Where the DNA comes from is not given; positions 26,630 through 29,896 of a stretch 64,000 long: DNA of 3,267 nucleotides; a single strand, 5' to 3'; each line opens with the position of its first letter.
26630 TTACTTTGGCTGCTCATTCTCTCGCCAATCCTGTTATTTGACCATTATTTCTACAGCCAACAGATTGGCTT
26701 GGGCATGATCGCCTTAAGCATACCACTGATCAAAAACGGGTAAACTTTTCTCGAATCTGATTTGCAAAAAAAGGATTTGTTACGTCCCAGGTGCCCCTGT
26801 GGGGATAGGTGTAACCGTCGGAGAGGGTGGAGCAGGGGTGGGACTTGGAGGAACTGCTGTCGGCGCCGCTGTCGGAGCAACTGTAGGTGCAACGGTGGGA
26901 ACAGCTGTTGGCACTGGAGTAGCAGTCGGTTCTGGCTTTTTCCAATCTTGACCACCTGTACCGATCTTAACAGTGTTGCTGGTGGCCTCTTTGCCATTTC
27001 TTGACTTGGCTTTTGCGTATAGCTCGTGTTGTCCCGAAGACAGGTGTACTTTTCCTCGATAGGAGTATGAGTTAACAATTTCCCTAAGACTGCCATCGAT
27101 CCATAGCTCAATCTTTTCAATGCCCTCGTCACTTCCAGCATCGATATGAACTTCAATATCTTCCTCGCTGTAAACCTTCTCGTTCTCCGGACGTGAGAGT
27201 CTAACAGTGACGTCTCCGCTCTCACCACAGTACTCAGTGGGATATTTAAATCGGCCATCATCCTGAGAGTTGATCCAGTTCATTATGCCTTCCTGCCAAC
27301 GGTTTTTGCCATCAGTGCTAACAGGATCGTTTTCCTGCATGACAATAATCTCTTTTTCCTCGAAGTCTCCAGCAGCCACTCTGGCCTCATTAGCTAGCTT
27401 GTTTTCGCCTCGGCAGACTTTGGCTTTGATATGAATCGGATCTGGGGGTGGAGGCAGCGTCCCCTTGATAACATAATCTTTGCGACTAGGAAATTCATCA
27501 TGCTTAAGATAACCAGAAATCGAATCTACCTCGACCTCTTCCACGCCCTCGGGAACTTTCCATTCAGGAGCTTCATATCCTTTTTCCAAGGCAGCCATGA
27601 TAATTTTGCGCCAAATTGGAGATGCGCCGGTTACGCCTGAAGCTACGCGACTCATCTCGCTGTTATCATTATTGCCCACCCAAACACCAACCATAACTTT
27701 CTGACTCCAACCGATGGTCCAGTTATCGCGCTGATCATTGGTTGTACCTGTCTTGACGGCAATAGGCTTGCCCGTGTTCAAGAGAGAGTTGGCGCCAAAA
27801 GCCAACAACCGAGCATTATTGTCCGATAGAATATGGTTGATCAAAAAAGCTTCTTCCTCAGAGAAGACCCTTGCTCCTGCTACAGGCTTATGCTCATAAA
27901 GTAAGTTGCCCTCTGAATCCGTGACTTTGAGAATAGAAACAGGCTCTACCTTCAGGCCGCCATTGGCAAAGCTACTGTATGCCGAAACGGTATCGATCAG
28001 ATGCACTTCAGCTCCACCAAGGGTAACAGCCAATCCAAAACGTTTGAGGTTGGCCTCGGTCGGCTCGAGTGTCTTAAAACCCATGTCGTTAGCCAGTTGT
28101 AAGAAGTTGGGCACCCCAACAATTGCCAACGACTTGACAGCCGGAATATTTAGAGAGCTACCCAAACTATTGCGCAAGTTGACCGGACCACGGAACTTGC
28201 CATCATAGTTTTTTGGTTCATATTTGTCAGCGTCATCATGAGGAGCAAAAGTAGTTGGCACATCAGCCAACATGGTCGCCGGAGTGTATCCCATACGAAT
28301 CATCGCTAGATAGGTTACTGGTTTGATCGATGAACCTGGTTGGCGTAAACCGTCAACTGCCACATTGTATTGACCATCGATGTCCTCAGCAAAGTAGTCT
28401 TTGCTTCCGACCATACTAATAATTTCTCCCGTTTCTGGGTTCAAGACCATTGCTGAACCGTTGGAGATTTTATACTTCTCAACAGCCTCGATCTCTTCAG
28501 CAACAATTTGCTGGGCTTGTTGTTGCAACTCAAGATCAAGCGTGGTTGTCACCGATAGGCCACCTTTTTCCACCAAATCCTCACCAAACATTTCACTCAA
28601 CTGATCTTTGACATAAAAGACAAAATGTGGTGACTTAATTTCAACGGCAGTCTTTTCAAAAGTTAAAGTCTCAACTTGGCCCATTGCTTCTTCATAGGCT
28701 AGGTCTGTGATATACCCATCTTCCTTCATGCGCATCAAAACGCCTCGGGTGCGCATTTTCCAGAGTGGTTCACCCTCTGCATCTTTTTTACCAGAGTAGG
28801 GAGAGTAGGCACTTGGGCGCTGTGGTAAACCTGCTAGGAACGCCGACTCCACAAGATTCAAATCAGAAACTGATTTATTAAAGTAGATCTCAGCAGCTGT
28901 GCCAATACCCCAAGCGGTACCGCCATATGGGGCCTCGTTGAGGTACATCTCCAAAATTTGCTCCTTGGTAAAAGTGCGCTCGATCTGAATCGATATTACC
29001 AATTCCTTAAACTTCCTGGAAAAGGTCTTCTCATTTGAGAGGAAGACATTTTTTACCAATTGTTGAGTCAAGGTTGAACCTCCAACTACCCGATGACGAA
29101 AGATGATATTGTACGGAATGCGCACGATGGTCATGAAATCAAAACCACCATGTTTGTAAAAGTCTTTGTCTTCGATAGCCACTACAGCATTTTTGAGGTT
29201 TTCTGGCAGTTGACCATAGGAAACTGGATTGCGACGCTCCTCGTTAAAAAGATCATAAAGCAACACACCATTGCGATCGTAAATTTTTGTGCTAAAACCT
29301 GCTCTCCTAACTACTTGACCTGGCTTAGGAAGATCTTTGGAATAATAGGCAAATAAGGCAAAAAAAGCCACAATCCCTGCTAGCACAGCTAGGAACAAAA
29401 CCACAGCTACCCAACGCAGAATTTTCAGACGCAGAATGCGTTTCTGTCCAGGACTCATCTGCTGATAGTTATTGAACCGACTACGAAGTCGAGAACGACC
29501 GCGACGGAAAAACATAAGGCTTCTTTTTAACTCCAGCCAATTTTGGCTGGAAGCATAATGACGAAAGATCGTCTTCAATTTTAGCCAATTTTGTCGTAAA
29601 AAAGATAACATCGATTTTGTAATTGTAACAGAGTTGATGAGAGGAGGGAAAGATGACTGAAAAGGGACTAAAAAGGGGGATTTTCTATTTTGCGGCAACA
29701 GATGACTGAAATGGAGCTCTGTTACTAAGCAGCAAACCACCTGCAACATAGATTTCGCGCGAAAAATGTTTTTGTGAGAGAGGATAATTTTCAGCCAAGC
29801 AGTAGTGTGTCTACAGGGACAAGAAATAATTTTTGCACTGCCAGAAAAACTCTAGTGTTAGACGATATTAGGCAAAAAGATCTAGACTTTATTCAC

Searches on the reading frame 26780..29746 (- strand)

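Call 69: search_protein_families(library=pfam, proteins=[window:26780-29746:-], max_evalue=0.00001)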
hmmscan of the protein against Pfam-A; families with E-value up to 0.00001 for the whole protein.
window:26780-29746:- (988 aa): 2 families
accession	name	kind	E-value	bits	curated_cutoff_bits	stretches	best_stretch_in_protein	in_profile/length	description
PF00912.28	Transgly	-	4.2e-58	196.1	27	1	165-338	7-175/178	Transglycosylase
PF00905.27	Transpeptidase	-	1e-21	77.9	22.1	1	430-694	1-282/299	Penicillin binding protein transpeptidase domain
